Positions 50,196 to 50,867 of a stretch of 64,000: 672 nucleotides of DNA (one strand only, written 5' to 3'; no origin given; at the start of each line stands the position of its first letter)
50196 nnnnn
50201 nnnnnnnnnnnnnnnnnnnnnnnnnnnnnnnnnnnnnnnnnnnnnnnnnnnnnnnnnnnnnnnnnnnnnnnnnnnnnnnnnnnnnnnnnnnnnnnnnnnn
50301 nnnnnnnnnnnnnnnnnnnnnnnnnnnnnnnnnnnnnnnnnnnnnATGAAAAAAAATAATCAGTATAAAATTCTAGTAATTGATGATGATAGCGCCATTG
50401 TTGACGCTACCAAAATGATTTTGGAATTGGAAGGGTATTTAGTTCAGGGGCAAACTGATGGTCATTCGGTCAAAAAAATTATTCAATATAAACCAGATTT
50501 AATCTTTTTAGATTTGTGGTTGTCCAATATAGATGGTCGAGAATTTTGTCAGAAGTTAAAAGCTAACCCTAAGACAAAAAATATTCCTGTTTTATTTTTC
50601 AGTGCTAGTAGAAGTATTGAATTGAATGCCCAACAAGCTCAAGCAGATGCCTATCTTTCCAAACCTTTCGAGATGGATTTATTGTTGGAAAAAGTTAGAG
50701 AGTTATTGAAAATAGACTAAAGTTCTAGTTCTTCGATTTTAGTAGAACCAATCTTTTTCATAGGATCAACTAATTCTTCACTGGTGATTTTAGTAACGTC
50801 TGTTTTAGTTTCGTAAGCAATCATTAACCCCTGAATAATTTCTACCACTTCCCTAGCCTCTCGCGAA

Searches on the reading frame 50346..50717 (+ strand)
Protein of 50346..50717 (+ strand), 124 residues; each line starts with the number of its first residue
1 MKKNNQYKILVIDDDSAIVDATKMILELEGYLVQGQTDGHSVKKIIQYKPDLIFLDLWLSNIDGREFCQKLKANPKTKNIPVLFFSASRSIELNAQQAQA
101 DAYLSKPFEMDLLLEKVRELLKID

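Call 18: search_protein_families(library=pfam, proteins=[window:50346-50717:+], max_evalue=0.00001)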
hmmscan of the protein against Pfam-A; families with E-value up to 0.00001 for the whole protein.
window:50346-50717:+ (124 aa): 1 family
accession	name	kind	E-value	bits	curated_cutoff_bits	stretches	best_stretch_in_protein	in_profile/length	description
PF00072.30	Response_reg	-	2.3e-21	76.5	30.2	1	9-118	1-111/111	Response regulator receiver domain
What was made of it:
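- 50346..50720 (+): 124-aa single-domain receiver. It overlaps the kinase stop by 14 bp, which suggests translational coupling. Response_reg at 2e-21 (call 18).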

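Call 68: search_protein_families(library=ncbifam, proteins=[window:50346-50717:+], max_evalue=0.001)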
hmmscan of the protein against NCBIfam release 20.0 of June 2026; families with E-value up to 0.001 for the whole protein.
window:50346-50717:+ (124 aa): 87 families (the best 25 are shown)
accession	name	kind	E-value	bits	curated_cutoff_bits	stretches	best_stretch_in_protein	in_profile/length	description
NF045717.1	DVU0259_DivK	exception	4.2e-20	72.1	160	1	7-121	3-116/117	DVU0259 family response regulator domain-containing protein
TIGR02154.1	PhoB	equivalog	1.8e-19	69.9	296.2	1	6-121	2-120/226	phosphate regulon transcriptional regulator PhoB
NF053854.1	RespRegPhoBBctds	equivalog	6.6e-19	68.2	270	1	9-122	1-116/225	two-component system response regulator PhoB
NF040689.1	MtrAB_MtrA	equivalog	6.8e-18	64.8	300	1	9-121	1-113/219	MtrAB system response regulator MtrA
NF041733.1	resp_reg_CseB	equivalog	9.5e-18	64.4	350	1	8-122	2-116/228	two-component system response regulator CseB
NF007135.0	PRK09581.1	equivalog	6.1e-17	61.6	474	1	8-122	4-121/457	PleD family two-component system response regulator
NF045944.1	ResRegRpaBCyano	equivalog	6.1e-16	58.5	330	1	10-122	1-113/229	response regulator transcription factor RpaB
NF008296.0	PRK11083.1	equivalog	1e-15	57.8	273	1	6-122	3-119/228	two-component system response regulator CreB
NF040534.1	resp_reg_YycF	equivalog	6.2e-15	55.1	340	1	8-119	2-113/231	response regulator YycF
NF051870.1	NAssimRespRegNtrX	equivalog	9.2e-15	54.5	600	1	8-118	3-116/452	nitrogen assimilation response regulator NtrX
NF041734.1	resp_reg_RppA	equivalog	1.2e-14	54.2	250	1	8-121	2-118/229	two-component system response regulator RppA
NF007005.1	PRK09468.1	equivalog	1.4e-14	54.1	331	1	5-122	2-120/237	osmolarity response regulator transcription factor OmpR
NF041866.1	EpsW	equivalog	6.3e-14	51.7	200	1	36-122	36-126/131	exopolysaccharide biosynthesis response regulator EpsW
NF000402.1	vanR-B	exception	9.4e-14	51.4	480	1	8-122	4-118/219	vancomycin resistance response regulator transcription factor VanR-B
NF033120.0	vanR_FM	exception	1.4e-13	51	460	1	7-116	4-113/231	vancomycin resistance response regulator transcription factor, VanR-F/VanR-M family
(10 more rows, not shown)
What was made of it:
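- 50346..50720 (+): The best NCBIfam match is the DVU0259/DivK-like family (call 68).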
